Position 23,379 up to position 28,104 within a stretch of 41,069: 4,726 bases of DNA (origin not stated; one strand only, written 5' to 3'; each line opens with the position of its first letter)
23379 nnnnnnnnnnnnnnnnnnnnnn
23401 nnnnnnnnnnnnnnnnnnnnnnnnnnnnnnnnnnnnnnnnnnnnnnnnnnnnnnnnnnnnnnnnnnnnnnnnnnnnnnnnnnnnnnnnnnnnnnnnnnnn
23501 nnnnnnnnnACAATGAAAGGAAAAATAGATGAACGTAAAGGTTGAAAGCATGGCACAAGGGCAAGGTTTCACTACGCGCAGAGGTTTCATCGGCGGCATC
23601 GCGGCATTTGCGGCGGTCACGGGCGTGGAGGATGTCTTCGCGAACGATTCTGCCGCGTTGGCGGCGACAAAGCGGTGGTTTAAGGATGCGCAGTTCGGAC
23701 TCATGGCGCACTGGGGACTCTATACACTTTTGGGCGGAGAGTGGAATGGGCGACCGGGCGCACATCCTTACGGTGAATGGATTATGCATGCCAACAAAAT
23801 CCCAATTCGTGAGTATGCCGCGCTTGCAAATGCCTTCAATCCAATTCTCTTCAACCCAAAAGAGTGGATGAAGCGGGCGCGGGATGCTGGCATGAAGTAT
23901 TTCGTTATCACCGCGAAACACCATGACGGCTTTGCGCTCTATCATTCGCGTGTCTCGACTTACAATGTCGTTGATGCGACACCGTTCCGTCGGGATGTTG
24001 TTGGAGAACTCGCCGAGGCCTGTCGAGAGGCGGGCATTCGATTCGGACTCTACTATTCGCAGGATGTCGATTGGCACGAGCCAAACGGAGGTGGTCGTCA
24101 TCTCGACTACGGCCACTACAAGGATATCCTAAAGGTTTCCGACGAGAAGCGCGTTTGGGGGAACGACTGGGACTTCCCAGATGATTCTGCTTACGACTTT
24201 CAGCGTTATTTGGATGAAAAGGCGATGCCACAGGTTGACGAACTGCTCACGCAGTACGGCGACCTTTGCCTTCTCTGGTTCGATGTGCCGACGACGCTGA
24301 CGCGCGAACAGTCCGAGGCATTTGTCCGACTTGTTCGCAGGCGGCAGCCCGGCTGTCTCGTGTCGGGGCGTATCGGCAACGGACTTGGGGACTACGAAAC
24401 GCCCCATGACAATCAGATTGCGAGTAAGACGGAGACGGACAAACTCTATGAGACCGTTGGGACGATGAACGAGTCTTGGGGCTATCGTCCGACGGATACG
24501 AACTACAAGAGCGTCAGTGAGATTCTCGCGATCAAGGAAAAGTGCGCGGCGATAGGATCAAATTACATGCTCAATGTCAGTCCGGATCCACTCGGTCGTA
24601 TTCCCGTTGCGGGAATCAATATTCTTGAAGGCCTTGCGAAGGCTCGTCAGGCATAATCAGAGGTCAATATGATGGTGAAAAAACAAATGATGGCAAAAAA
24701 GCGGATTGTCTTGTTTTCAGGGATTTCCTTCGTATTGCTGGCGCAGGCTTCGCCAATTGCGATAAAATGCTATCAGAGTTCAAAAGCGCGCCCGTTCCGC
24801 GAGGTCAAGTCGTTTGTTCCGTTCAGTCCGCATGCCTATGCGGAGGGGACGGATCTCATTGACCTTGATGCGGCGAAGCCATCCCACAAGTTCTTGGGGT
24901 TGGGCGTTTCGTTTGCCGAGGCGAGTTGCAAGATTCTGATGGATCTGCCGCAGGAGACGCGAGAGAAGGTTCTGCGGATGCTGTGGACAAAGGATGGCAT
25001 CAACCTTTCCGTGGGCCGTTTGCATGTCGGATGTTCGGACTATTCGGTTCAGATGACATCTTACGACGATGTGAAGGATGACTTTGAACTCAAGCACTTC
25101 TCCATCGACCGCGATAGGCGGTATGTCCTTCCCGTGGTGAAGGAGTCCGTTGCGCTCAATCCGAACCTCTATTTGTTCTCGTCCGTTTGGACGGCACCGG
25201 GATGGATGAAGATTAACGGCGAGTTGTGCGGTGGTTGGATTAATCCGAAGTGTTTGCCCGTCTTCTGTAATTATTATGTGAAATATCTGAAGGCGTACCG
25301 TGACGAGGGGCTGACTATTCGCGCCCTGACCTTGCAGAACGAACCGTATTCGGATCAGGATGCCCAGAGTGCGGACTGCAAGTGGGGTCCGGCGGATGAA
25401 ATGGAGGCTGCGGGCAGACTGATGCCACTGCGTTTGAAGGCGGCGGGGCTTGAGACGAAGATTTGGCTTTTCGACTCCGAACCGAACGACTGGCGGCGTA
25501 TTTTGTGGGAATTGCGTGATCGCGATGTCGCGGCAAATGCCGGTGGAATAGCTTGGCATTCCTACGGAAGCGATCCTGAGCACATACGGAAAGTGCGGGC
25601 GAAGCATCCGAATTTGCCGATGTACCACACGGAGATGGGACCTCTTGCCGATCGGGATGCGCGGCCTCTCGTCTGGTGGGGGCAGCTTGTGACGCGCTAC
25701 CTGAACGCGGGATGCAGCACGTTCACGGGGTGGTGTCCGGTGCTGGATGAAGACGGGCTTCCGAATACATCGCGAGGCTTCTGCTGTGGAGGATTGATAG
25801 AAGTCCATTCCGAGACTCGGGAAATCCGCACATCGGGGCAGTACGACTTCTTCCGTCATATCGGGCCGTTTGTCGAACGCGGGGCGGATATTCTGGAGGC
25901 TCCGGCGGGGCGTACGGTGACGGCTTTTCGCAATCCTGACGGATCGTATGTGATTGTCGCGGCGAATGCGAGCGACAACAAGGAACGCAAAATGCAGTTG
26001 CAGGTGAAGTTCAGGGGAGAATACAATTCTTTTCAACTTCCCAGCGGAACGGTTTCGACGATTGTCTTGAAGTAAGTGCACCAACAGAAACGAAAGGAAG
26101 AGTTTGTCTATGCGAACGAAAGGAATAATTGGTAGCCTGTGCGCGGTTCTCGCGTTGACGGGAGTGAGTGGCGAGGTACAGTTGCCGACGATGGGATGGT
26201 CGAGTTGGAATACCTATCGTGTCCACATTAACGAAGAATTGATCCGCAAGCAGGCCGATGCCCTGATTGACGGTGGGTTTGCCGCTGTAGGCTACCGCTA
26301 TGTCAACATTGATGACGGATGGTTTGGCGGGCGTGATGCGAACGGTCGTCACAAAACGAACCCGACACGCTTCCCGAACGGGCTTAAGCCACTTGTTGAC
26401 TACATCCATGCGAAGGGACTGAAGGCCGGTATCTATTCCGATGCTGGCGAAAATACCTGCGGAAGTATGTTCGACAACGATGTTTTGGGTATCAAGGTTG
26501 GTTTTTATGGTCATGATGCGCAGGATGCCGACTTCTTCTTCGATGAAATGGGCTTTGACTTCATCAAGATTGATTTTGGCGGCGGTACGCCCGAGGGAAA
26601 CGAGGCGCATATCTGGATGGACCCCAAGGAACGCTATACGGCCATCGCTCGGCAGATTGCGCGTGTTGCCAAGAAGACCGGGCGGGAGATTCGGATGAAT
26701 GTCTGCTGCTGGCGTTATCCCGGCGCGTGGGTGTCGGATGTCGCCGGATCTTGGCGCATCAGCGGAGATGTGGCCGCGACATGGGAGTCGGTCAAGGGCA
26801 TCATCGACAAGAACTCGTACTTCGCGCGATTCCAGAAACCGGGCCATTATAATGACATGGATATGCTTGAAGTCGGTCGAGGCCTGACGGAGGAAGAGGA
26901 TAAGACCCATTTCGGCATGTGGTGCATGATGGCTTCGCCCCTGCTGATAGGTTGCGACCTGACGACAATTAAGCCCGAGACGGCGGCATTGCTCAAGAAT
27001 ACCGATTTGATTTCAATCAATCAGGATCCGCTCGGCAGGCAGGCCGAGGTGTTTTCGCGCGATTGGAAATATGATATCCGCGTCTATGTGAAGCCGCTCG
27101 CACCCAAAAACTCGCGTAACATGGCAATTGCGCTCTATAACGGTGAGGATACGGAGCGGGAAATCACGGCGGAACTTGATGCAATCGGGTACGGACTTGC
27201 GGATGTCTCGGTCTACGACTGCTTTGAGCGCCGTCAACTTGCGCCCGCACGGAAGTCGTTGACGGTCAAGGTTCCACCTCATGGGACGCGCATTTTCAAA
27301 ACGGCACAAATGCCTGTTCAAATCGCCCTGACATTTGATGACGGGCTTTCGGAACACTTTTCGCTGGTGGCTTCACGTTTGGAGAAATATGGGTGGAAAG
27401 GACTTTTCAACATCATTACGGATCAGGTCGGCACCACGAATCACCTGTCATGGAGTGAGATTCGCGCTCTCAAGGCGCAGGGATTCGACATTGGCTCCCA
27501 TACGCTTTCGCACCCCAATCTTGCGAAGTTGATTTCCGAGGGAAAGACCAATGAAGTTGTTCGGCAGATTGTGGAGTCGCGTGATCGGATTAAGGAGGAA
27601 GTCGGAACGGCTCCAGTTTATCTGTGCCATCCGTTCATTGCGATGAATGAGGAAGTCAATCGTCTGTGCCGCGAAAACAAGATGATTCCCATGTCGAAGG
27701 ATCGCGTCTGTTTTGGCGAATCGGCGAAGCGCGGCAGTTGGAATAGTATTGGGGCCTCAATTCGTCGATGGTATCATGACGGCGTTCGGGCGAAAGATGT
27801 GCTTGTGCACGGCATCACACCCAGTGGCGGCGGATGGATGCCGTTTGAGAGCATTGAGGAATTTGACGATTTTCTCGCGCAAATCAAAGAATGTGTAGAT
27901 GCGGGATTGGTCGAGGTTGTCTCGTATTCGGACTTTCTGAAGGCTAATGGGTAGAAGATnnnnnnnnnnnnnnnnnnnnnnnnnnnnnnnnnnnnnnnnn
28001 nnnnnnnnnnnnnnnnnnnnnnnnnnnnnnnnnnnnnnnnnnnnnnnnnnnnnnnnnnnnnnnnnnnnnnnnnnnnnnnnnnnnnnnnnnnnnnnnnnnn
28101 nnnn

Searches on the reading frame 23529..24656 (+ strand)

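Call 5: search_protein_families(library=pfam, proteins=[window:23529-24656:+], max_evalue=0.001)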
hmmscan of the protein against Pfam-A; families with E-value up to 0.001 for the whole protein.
window:23529-24656:+ (375 aa): 2 families
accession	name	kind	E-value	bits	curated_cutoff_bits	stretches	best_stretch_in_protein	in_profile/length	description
PF01120.23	Alpha_L_fucos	-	2.5e-70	238.1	25.2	1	41-369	20-336/345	Alpha-L-fucosidase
PF14871.12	GHL6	-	2.8e-05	24.8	35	1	110-176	2-64/132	Hypothetical glycosyl hydrolase 6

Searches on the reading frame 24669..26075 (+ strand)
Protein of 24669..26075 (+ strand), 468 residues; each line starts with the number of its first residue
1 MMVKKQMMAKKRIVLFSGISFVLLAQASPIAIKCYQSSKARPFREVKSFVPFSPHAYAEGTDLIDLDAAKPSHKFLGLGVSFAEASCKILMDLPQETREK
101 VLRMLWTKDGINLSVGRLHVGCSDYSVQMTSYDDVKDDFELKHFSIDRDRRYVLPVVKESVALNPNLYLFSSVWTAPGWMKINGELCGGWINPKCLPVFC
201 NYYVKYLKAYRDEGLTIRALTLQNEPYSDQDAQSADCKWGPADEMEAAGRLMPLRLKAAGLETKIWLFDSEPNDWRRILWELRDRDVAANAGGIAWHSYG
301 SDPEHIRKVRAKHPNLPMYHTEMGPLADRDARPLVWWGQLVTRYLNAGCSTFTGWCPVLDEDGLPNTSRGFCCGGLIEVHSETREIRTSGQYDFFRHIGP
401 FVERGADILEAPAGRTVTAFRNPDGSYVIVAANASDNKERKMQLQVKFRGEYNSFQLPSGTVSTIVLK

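Call 5: search_protein_families(library=pfam, proteins=[window:24669-26075:+], max_evalue=0.001)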
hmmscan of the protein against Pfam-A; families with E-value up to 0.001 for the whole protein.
window:24669-26075:+ (468 aa): 3 families
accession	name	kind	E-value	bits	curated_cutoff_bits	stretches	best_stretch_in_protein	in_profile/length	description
PF02055.22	Glyco_hydro_30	-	1.5e-33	116.7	23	1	77-323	3-262/348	Glycosyl hydrolase family 30 TIM-barrel domain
PF02057.21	Glyco_hydro_59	-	4.5e-11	43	27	1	77-231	3-147/294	Glycosyl hydrolase family 59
PF17189.10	Glyco_hydro_30C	-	9.6e-07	29.3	22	1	417-465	19-65/65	Glycosyl hydrolase family 30 beta sandwich domain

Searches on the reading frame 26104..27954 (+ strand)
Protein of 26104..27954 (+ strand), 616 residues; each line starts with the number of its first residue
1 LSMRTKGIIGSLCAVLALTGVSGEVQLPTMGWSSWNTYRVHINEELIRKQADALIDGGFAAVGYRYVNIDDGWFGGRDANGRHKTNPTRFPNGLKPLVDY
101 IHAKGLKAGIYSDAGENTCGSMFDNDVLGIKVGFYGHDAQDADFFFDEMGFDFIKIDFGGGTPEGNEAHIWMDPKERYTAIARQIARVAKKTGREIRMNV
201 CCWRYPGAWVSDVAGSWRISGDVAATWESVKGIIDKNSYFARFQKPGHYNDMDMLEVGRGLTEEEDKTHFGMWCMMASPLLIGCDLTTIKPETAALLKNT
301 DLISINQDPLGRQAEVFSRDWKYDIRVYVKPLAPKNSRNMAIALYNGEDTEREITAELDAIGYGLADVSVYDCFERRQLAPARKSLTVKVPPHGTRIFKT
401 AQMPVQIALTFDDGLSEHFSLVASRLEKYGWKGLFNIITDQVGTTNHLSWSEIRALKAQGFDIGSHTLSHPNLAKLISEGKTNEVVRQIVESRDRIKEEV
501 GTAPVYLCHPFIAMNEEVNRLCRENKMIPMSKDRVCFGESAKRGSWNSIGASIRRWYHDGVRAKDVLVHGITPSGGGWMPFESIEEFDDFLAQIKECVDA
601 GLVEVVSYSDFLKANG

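Call 5: search_protein_families(library=pfam, proteins=[window:26104-27954:+], max_evalue=0.001)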
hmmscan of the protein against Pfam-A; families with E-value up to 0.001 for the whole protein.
window:26104-27954:+ (616 aa): 4 families
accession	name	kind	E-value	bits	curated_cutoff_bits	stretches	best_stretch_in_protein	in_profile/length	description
PF16499.11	Melibiase_2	-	9.5e-47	160.1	23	1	28-308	2-284/284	Alpha galactosidase A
PF01522.26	Polysacc_deac_1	-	3.2e-19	69.5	23.1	1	406-524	8-118/124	Polysaccharide deacetylase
PF17801.7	Melibiase_C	-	2.1e-08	34.6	22.9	1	324-399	3-70/71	Alpha galactosidase C-terminal beta sandwich domain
PF02065.24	Melibiase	-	2.1e-06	27.4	27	1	35-112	48-124/347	Melibiase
